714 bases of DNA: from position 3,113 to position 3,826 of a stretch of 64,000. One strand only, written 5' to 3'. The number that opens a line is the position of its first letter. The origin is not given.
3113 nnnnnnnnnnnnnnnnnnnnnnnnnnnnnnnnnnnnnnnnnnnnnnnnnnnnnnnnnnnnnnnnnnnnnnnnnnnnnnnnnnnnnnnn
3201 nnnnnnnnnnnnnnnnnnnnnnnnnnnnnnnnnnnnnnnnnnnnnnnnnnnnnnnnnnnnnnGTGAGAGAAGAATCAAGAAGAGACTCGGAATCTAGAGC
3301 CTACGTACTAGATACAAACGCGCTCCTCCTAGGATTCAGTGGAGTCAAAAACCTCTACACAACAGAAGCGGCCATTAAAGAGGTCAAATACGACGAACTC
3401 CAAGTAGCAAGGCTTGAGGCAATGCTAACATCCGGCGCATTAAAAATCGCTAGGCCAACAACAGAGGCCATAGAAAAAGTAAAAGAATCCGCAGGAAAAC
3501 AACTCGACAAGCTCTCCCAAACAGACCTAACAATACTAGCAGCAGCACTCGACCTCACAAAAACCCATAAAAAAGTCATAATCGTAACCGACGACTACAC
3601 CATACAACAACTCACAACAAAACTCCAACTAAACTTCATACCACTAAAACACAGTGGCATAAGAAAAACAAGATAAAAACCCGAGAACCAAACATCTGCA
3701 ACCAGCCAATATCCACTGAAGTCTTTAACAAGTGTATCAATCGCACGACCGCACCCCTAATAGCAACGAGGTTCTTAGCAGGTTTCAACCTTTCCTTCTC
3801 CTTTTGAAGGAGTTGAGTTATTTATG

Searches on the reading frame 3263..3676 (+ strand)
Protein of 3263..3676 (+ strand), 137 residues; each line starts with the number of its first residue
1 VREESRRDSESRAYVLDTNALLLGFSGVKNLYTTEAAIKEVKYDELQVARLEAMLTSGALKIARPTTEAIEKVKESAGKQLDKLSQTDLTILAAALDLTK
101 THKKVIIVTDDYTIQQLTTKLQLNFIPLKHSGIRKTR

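Call 37: search_protein_families(library=pfam, proteins=[window:3263-3676:+], max_evalue=0.001)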
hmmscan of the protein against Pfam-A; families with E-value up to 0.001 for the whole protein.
window:3263-3676:+ (137 aa): 2 families
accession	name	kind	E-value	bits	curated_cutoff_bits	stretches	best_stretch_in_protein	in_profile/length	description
PF17146.10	PIN_6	-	2.6e-10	41.1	27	1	15-98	2-87/87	PIN domain of ribonuclease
PF13638.12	PIN_4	-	1.5e-05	25.7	21.9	1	14-115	1-118/132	PIN domain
